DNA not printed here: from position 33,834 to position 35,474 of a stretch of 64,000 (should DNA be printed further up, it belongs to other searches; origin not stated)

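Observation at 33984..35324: IPCT–DIPPS-like fusion suggests CDP-inositol/di-myo-inositol-phosphate-type compatible-solute chemistry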

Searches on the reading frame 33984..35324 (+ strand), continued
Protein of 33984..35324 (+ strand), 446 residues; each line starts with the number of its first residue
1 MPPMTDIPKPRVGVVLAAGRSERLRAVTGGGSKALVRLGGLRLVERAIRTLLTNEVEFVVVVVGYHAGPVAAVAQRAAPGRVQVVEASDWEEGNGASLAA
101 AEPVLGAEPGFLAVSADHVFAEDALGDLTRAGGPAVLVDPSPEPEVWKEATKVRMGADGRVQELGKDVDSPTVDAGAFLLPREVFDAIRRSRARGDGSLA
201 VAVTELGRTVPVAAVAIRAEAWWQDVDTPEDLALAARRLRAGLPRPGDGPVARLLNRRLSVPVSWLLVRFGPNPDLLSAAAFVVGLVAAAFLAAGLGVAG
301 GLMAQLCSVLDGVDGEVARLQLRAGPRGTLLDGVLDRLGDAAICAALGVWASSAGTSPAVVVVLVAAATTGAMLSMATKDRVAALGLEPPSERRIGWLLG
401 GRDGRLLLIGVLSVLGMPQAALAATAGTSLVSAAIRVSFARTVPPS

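Call 6: find_homologous_proteins(query=window:33984-35324:+, max_evalue=0.00001)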
Query window:33984-35324:+ (446 aa): 1211 proteins with E <= 0.00001 among 8000 candidates; the best 120 are listed.
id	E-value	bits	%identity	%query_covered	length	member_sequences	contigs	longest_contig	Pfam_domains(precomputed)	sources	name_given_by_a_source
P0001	2.5e-272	921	100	100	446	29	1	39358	PF00483.30,PF01066.27,PF12804.14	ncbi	-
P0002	1.5e-250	850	93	99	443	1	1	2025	PF00483.30,PF01066.27,PF12804.14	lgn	-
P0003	3.5e-246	835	91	100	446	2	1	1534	PF00483.30,PF01066.27,PF12804.14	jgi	-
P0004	3.5e-238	809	92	97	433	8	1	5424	PF00483.30,PF01066.27,PF12804.14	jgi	jgi:choline kinase/phosphatidylglycerophosphate synthase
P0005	5.9e-226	769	85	100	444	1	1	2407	PF00483.30,PF01066.27,PF12804.14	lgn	-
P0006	8.7e-224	761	84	100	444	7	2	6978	PF00483.30,PF01066.27,PF12804.14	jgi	jgi:CDP-L-myo-inositol myo-inositolphosphotransferase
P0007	3.2e-219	746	84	98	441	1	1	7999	PF00483.30,PF12804.14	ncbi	-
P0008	1.9e-217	741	81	100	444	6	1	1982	PF00483.30,PF12804.14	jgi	jgi:CDP-L-myo-inositol myo-inositolphosphotransferase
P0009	1.0e-215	735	81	100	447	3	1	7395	PF00483.30,PF12804.14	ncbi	-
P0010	1.9e-215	734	83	98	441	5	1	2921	PF00483.30,PF01066.27,PF12804.14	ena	-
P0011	2.5e-197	674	78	97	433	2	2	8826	PF00483.30,PF12804.14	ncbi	-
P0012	7.0e-197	673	76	98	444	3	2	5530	PF00483.30,PF01066.27,PF12804.14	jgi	jgi:choline kinase/phosphatidylglycerophosphate synthase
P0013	1.6e-193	662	75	100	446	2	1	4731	PF00483.30,PF12804.14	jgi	jgi:1L-myo-inositol 1-phosphate cytidylyltransferase / CDP-L-myo-inositol myo-inositolphosphotransfe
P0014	1.8e-193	662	74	100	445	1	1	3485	PF00483.30,PF12804.14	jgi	jgi:choline kinase/phosphatidylglycerophosphate synthase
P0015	1.9e-193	662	74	99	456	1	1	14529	PF00483.30,PF12804.14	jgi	jgi:1L-myo-inositol 1-phosphate cytidylyltransferase / CDP-L-myo-inositol myo-inositolphosphotransfe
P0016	3.3e-190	651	72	98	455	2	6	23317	PF00483.30,PF12804.14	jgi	jgi:choline kinase/phosphatidylglycerophosphate synthase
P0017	1.3e-189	649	72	98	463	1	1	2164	PF00483.30,PF12804.14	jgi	jgi:choline kinase/phosphatidylglycerophosphate synthase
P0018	7.5e-189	646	71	100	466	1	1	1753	PF00483.30,PF01066.27,PF12804.14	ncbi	-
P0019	2.9e-188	644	71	98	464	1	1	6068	PF00483.30,PF01066.27,PF12804.14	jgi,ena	-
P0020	9.1e-188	643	71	98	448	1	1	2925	PF00483.30,PF01066.27,PF12804.14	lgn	-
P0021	3.5e-186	638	75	94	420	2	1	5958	PF00483.30,PF12804.14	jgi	jgi:CDP-L-myo-inositol myo-inositolphosphotransferase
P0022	1.4e-185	636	69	100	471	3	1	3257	PF00483.30,PF01066.27,PF12804.14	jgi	jgi:1L-myo-inositol 1-phosphate cytidylyltransferase / CDP-L-myo-inositol myo-inositolphosphotransfe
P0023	5.1e-185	634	71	100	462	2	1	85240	PF00483.30,PF12804.14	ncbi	-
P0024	4.0e-184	631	69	99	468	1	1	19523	PF00483.30,PF12804.14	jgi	jgi:CDP-L-myo-inositol myo-inositolphosphotransferase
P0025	5.4e-184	630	70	98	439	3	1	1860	PF00483.30,PF01066.27,PF12804.14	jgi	jgi:choline kinase/phosphatidylglycerophosphate synthase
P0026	4.4e-183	627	71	99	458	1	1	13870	PF00483.30,PF01066.27,PF12804.14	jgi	jgi:1L-myo-inositol 1-phosphate cytidylyltransferase / CDP-L-myo-inositol myo-inositolphosphotransfe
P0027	5.5e-182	624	70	100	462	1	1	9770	PF00483.30,PF12804.14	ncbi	-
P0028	1.4e-181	622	70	100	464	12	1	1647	PF00483.30,PF01066.27,PF12804.14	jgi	jgi:1L-myo-inositol 1-phosphate cytidylyltransferase / CDP-L-myo-inositol myo-inositolphosphotransfe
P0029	5.2e-181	621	70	100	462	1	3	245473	PF00483.30,PF12804.14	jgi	jgi:choline kinase/phosphatidylglycerophosphate synthase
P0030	2.8e-180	618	71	98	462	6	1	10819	PF00483.30,PF01066.27,PF12804.14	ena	-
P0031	6.3e-180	617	69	100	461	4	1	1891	PF00483.30,PF01066.27,PF12804.14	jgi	jgi:1L-myo-inositol 1-phosphate cytidylyltransferase / CDP-L-myo-inositol myo-inositolphosphotransfe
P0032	9.9e-180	616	72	96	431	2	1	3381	PF00483.30,PF12804.14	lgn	-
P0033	2.6e-179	615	71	97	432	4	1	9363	PF00483.30,PF01066.27,PF12804.14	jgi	jgi:1L-myo-inositol 1-phosphate cytidylyltransferase / CDP-L-myo-inositol myo-inositolphosphotransfe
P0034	4.5e-179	614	69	98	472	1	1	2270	PF00483.30,PF01066.27,PF12804.14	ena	-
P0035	1.1e-178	613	71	98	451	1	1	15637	PF00483.30,PF01066.27,PF12804.14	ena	-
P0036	2.4e-178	612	70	98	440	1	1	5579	PF00483.30,PF01066.27,PF12804.14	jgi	jgi:choline kinase/phosphatidylglycerophosphate synthase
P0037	1.7e-177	609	68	99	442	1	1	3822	PF00483.30,PF01066.27,PF12804.14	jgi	jgi:choline kinase/phosphatidylglycerophosphate synthase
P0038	7.7e-177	607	69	98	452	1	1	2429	PF00483.30,PF01066.27,PF12804.14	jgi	jgi:1L-myo-inositol 1-phosphate cytidylyltransferase / CDP-L-myo-inositol myo-inositolphosphotransfe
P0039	1.3e-176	606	69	98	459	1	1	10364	PF00483.30,PF01066.27,PF12804.14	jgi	jgi:1L-myo-inositol 1-phosphate cytidylyltransferase / CDP-L-myo-inositol myo-inositolphosphotransfe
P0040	1.7e-176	606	70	98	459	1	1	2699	PF00483.30,PF01066.27,PF12804.14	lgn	-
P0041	8.1e-176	603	70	98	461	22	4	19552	PF00483.30,PF01066.27,PF12804.14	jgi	jgi:1L-myo-inositol 1-phosphate cytidylyltransferase / CDP-L-myo-inositol myo-inositolphosphotransfe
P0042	1.1e-175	603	68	99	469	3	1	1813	PF00483.30,PF01066.27,PF12804.14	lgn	-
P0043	1.5e-175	603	68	99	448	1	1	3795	PF00483.30,PF01066.27,PF12804.14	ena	-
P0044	2.4e-175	602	69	98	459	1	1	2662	PF00483.30,PF01066.27,PF12804.14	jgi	jgi:choline kinase/phosphatidylglycerophosphate synthase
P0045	5.0e-175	601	68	98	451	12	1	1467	PF00483.30,PF01066.27,PF12804.14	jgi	jgi:CDP-L-myo-inositol myo-inositolphosphotransferase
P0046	8.5e-175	600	69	100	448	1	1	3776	PF00483.30,PF12804.14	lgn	-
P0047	2.6e-174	599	69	98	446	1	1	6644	PF00483.30,PF01066.27,PF12804.14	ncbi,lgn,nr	ncbi:MAG TPA: NTP transferase domain-containing protein [Actinomycetota bacterium]|nr:NTP transferas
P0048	3.0e-174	598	68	99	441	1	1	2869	PF00483.30,PF01066.27,PF12804.14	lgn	-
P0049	3.3e-174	598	68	100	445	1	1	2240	PF00483.30,PF01066.27,PF12804.14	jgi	jgi:choline kinase/phosphatidylglycerophosphate synthase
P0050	3.9e-174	598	69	98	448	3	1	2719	PF00483.30,PF01066.27,PF12804.14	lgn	-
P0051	3.3e-173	595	68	98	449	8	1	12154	PF00483.30,PF01066.27,PF12804.14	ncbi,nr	ncbi:MAG TPA: NTP transferase domain-containing protein [Actinomycetota bacterium]|nr:NTP transferas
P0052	4.4e-173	594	69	98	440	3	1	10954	PF00483.30,PF01066.27,PF12804.14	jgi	jgi:1L-myo-inositol 1-phosphate cytidylyltransferase / CDP-L-myo-inositol myo-inositolphosphotransfe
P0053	1.0e-172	593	70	97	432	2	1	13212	PF00483.30,PF01066.27,PF12804.14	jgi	jgi:CDP-L-myo-inositol myo-inositolphosphotransferase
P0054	8.8e-172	590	68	98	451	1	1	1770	PF00483.30,PF01066.27,PF12804.14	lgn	-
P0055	1.2e-171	590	67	98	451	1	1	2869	PF00483.30,PF01066.27,PF12804.14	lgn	-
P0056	1.5e-171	589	66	99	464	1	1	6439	PF00483.30,PF01066.27,PF12804.14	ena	-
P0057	1.6e-171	589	67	97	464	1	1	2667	PF00483.30,PF01066.27,PF12804.14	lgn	-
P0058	6.4e-171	587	67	99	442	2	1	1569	PF00483.30,PF01066.27,PF12804.14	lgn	-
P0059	7.8e-171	587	67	99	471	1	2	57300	PF00483.30,PF12804.14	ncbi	ncbi:MAG: NTP transferase domain-containing protein [Actinomycetota bacterium]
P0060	3.3e-170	585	66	98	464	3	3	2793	PF00483.30,PF01066.27,PF12804.14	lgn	-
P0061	3.4e-170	585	66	98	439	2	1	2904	PF00483.30,PF01066.27,PF12804.14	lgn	-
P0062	7.5e-170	584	69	98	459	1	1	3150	PF00483.30,PF01066.27,PF12804.14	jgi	jgi:choline kinase/phosphatidylglycerophosphate synthase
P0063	1.5e-169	583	68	97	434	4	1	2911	PF00483.30,PF01066.27,PF12804.14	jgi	-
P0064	5.4e-169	581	66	98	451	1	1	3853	PF00483.30,PF01066.27,PF12804.14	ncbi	ncbi:MAG: NTP transferase domain-containing protein [Actinomycetota bacterium]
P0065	5.6e-169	581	67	98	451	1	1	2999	PF00483.30,PF01066.27,PF12804.14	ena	-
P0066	9.5e-169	580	67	97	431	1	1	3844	PF00483.30,PF01066.27,PF12804.14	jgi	jgi:CDP-L-myo-inositol myo-inositolphosphotransferase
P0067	1.0e-168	580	67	98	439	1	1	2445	PF00483.30,PF01066.27,PF12804.14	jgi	jgi:1L-myo-inositol 1-phosphate cytidylyltransferase / CDP-L-myo-inositol myo-inositolphosphotransfe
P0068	1.2e-167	577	67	97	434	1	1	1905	PF00483.30,PF01066.27,PF12804.14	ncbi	-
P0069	3.3e-166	572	67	97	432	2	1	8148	PF00483.30,PF01066.27,PF12804.14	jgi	jgi:CDP-L-myo-inositol myo-inositolphosphotransferase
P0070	1.7e-165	569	69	94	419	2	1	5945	PF01066.27,PF12804.14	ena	-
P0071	2.0e-164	566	66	98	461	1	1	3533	PF00483.30,PF01066.27,PF12804.14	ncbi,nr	ncbi:MAG TPA: NTP transferase domain-containing protein [Actinomycetota bacterium]|nr:NTP transferas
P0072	2.1e-162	559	63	100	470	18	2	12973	PF00483.30,PF01066.27,PF12804.14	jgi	jgi:choline kinase/phosphatidylglycerophosphate synthase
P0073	1.3e-161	557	64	99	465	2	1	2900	PF00483.30,PF01066.27,PF12804.14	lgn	-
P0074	4.1e-161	555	67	94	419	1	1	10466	PF01066.27,PF12804.14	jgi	jgi:CDP-L-myo-inositol myo-inositolphosphotransferase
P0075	1.4e-160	553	66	98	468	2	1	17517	PF00483.30,PF01066.27,PF12804.14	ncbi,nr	ncbi:MAG TPA: NTP transferase domain-containing protein [Actinomycetota bacterium]|nr:NTP transferas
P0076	2.2e-160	553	66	97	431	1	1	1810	PF00483.30,PF01066.27,PF12804.14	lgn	-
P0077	2.3e-160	553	66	97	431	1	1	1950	PF00483.30,PF01066.27,PF12804.14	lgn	-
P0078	2.9e-159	549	64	98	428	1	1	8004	PF01066.27,PF12804.14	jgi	jgi:choline kinase/phosphatidylglycerophosphate synthase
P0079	4.8e-159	548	65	98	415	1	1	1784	PF00483.30,PF01066.27,PF12804.14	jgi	jgi:1L-myo-inositol 1-phosphate cytidylyltransferase / CDP-L-myo-inositol myo-inositolphosphotransfe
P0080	2.0e-157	543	68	87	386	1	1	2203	PF01066.27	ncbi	ncbi:MAG: CDP-alcohol phosphatidyltransferase family protein, partial [Actinomycetota bacterium]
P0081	5.4e-157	541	64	97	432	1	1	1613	PF00483.30,PF01066.27,PF12804.14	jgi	jgi:CDP-L-myo-inositol myo-inositolphosphotransferase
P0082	3.2e-156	539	62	98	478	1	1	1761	PF00483.30,PF01066.27,PF12804.14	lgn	-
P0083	2.5e-155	536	63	97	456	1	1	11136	PF00483.30,PF01066.27,PF12804.14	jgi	jgi:choline kinase/phosphatidylglycerophosphate synthase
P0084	3.1e-154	532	63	96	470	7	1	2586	PF00483.30,PF01066.27,PF12804.14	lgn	-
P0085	4.2e-153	529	61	99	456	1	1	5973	PF00483.30,PF01066.27,PF12804.14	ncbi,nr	ncbi:MAG TPA: NTP transferase domain-containing protein [Actinomycetota bacterium]|nr:NTP transferas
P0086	6.0e-153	528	62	98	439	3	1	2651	PF00483.30,PF01066.27,PF12804.14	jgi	jgi:choline kinase/phosphatidylglycerophosphate synthase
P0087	6.0e-152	525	62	96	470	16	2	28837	PF00483.30,PF01066.27,PF12804.14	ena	-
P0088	5.7e-151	522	64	94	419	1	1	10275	PF01066.27,PF12804.14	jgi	jgi:CDP-L-myo-inositol myo-inositolphosphotransferase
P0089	1.1e-150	521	61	96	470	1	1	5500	PF00483.30,PF01066.27,PF12804.14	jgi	-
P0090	4.6e-149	515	65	96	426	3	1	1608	PF00483.30,PF12804.14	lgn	-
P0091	1.6e-147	510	60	98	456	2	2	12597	PF00483.30,PF01066.27,PF12804.14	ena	-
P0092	1.8e-146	507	62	96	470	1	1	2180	PF00483.30,PF12804.14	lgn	-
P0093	6.7e-146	505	61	98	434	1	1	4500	PF00483.30,PF12804.14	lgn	-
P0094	8.5e-146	505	60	99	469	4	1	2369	PF00483.30,PF12804.14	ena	-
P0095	5.0e-145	502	60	98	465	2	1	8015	PF00483.30,PF01066.27,PF12804.14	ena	-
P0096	5.2e-144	499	60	97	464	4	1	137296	PF00483.30,PF01066.27,PF12804.14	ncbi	-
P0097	6.6e-144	498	61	97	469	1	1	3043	PF00483.30,PF01066.27,PF12804.14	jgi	jgi:CDP-L-myo-inositol myo-inositolphosphotransferase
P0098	8.5e-144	498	58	99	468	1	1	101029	PF00483.30,PF12804.14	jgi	jgi:1L-myo-inositol 1-phosphate cytidylyltransferase / CDP-L-myo-inositol myo-inositolphosphotransfe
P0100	2.9e-143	496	60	97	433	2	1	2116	PF00483.30,PF01066.27,PF12804.14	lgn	-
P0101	5.3e-143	495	59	97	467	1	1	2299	PF00483.30,PF01066.27,PF12804.14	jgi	-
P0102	6.0e-143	495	60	98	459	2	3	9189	PF00483.30,PF01066.27,PF12804.14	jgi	jgi:CDP-L-myo-inositol myo-inositolphosphotransferase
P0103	1.0e-142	494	62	94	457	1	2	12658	PF00483.30,PF01066.27,PF12804.14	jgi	-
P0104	1.0e-142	494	62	94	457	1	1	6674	PF00483.30,PF01066.27,PF12804.14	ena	-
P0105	1.8e-142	494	59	97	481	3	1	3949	PF00483.30,PF01066.27,PF12804.14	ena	-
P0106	2.3e-142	493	59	98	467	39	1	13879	PF00483.30,PF01066.27,PF12804.14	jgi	-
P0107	2.6e-142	493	58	98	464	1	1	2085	PF00483.30,PF01066.27,PF12804.14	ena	-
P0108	2.7e-142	493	60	97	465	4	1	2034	PF00483.30,PF01066.27,PF12804.14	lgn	-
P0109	3.7e-142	493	62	94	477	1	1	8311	PF00483.30,PF01066.27,PF12804.14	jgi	jgi:choline kinase/phosphatidylglycerophosphate synthase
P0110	4.0e-142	492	59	97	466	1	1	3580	PF00483.30,PF01066.27,PF12804.14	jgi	-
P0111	6.3e-142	492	60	97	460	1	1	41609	PF00483.30,PF01066.27,PF12804.14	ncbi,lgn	-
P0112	7.0e-142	492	61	96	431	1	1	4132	PF00483.30,PF12804.14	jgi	jgi:CDP-L-myo-inositol myo-inositolphosphotransferase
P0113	1.2e-141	491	59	99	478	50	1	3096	PF00483.30,PF01066.27,PF12804.14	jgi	jgi:CDP-L-myo-inositol myo-inositolphosphotransferase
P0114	1.2e-141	491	60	97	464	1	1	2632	PF00483.30,PF01066.27,PF12804.14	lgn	-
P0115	1.2e-141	491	59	95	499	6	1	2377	PF00483.30,PF01066.27,PF12804.14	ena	-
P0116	1.3e-141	491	59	97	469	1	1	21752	PF00483.30,PF01066.27,PF12804.14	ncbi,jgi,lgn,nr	ncbi:MAG TPA: NTP transferase domain-containing protein [Actinomycetota bacterium]|jgi:choline kinas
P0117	2.3e-141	490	60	98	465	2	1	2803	PF00483.30,PF01066.27,PF12804.14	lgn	-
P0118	2.7e-141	490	60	96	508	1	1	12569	PF01066.27,PF12804.14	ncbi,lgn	-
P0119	4.1e-141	489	60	94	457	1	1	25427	PF00483.30,PF01066.27,PF12804.14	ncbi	ncbi:MAG TPA: NTP transferase domain-containing protein [Actinomycetota bacterium]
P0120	5.7e-141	489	59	97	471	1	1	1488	PF00483.30,PF01066.27,PF12804.14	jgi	jgi:choline kinase/phosphatidylglycerophosphate synthase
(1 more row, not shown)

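Call 7: find_related_loci(query=window:33984-35324:+, collection=genome_contigs, flank=10000)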
Query window:33984-35324:+ (446 aa) in genome_contigs; peptide patterns used: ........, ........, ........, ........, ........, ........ (x = any residue, [..] = any of these).
599 stretches matched a pattern (row limit reached: there are more); 146 encode a relative of the query (tblastn E <= 1e-3); the best 80 are kept; 79 distinct loci.
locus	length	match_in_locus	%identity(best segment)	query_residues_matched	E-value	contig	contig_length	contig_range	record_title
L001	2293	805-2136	81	1-446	0e+0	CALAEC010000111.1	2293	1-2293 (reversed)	MAG TPA_asm: uncultured actinobacterium isolate ERR671918_bin.18_CONCOCT_v1.1_MAG genome assembly, contig: ERZ1756179.21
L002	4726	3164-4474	67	7-444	2e-180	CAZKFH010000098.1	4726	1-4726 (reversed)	MAG TPA_asm: uncultured Actinomycetes bacterium isolate SRP136066_co1_34 genome assembly, contig: NODE_32959_length_4726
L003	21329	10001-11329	67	3-445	6e-147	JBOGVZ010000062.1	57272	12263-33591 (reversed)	MAG: Actinomycetota bacterium isolate M3-S_metawrap_bin.41 k127_1512952, whole genome shotgun sequence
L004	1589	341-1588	59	7-423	3e-152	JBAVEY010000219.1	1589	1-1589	MAG: Actinomycetota bacterium isolate MFD04307_ilm_asm_bin8 k127_103287, whole genome shotgun sequence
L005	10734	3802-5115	56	2-441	2e-139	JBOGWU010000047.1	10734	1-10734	MAG: Actinomycetota bacterium isolate SC-S_metawrap_bin.150 k127_5580810, whole genome shotgun sequence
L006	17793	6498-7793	58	7-439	3e-137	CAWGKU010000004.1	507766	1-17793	MAG: uncultured Actinomycetes bacterium isolate MFD02159.bin.1.20 genome assembly, contig: contig_35159, whole genome sh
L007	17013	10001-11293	59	10-441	2e-136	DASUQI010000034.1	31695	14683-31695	MAG TPA_asm: Actinomycetota bacterium isolate SMAG_U1677 k141_571667, whole genome shotgun sequence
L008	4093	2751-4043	60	10-441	1e-138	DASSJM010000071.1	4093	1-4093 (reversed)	MAG TPA_asm: Actinomycetota bacterium isolate SMAG_U1115 k141_1012128, whole genome shotgun sequence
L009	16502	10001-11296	60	9-441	6e-135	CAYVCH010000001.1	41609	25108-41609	MAG TPA_asm: uncultured Actinomycetes bacterium isolate binchicken_co30_51 genome assembly, contig: NODE_868_length_4160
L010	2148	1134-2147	64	7-344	1e-136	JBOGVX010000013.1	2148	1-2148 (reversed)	MAG: Actinomycetota bacterium isolate SC-S_metawrap_bin.38 k127_5566225, whole genome shotgun sequence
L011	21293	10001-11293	57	10-441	2e-123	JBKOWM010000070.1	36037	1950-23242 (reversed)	MAG: Actinomycetota bacterium isolate GM_EKS_MAG_00017 GM_EKS_000000196965, whole genome shotgun sequence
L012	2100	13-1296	56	10-437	7e-131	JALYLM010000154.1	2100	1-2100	MAG: Actinomycetota bacterium isolate AFD bin39 SD1484-86_k127_1659043, whole genome shotgun sequence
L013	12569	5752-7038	60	10-439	2e-121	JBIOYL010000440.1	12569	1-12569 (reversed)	MAG: Actinomycetes bacterium isolate MAG031 k127_6351128, whole genome shotgun sequence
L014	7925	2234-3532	56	6-442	1e-111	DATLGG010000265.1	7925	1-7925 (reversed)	MAG TPA_asm: Actinomycetota bacterium isolate SMAG_U13608 k141_172731, whole genome shotgun sequence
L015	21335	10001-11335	48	3-446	9e-110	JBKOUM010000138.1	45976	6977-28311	MAG: Actinomycetota bacterium isolate GM_HAYS_MAG_00026 GM_HAYS_000001669297, whole genome shotgun sequence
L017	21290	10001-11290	57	10-441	5e-120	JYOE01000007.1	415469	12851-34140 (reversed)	Terrabacter sp. 28 contig7, whole genome shotgun sequence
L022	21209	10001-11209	33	14-421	3e-53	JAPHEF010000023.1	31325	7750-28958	MAG: Candidatus Alkanophaga liquidiphilum isolate MCA70_species_2 c_000000000023, whole genome shotgun sequence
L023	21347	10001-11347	32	14-446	3e-47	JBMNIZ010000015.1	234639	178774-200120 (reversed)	MAG: Bacillota bacterium isolate SBF912LR0HQ0200 contig_60515, whole genome shotgun sequence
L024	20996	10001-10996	38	14-338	9e-43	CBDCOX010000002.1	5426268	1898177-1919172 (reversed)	MAG: Candidatus Latescibacterota bacterium isolate 3c4b53aa-e325-4963-aa18-2d5493478633 genome assembly, contig: contig_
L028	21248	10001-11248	35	14-426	2e-39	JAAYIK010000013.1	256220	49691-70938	MAG: Lysobacteraceae bacterium isolate AS09scLD_84 107903_AS09, whole genome shotgun sequence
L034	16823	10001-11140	34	4-378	1e-36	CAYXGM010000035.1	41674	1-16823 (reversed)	MAG TPA_asm: uncultured Gemmatimonadaceae bacterium isolate SRP141376_co1_394 genome assembly, contig: NODE_2235_length_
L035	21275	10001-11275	35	14-434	1e-35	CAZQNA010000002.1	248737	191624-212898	MAG TPA_asm: uncultured Nitrososphaerota archaeon isolate SRP338002_co1_39 genome assembly, contig: NODE_38_length_24873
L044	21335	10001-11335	28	12-443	3e-31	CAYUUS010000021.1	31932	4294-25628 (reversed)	MAG TPA_asm: uncultured Ignisphaera sp. isolate SRP104967_co1_57 genome assembly, contig: NODE_441_length_31932_cov_328.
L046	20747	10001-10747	38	4-246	2e-27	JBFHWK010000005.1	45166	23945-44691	MAG: Rhodothermales bacterium isolate Mix_sand09.2021.07.Z.24 k141_250212_length_45166_cov_39.1622, whole genome shotgun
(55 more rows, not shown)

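Call 9: find_encoding_contigs(protein=P0001, flank=10000, max_places=3)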
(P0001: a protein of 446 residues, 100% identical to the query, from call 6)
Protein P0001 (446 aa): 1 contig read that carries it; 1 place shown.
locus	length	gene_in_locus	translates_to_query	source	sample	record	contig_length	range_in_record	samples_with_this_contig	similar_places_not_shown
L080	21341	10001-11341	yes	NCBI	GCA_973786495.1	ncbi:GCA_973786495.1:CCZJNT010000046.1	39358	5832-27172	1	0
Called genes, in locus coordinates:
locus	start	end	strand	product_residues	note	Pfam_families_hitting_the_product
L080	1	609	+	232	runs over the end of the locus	PF00702:Hydrolase, PF12710:HAD (weak), PF13419:HAD_2, PF13242:Hydrolase_like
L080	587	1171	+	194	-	PF07883:Cupin_2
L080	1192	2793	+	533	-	PF00884:Sulfatase (faint), PF01676:Metalloenzyme (faint), PF01663:Phosphodiest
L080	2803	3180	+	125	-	PF09969:DUF2203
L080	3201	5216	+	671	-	PF00270:DEAD (faint), PF04851:ResIII, PF17757:UvrB_inter, PF27431:UvrB_3rd, PF00271:Helicase_C, PF12344:UvrB, PF02151:UVR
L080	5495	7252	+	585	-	PF02225:PA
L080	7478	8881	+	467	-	-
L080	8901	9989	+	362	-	PF01979:Amidohydro_1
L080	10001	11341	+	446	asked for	PF00483:NTP_transferase, PF12804:NTP_transf_3, PF01066:CDP-OH_P_transf (weak)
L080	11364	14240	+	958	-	PF00005:ABC_tran (faint), PF02463:SMC_N (faint), PF03193:RsgA_GTPase (faint), PF13191:AAA_16 (faint), PF13555:AAA_29 (faint), PF20703:nSTAND1 (faint), PF17760:UvrA_inter, PF17755:UvrA_DNA-bind, +2 more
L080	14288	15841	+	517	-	-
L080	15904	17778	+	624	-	PF01541:GIY-YIG (weak), PF27096:UvrC_M, PF02151:UVR (weak), PF22920:UvrC_RNaseH, PF08459:UvrC_RNaseH_dom, PF14520:HHH_5, PF12826:HHH_2 (weak)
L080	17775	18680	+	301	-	PF03668:RapZ-like_N, PF22740:PapZ_C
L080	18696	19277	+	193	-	-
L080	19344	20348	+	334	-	PF00044:Gp_dh_N, PF02800:Gp_dh_C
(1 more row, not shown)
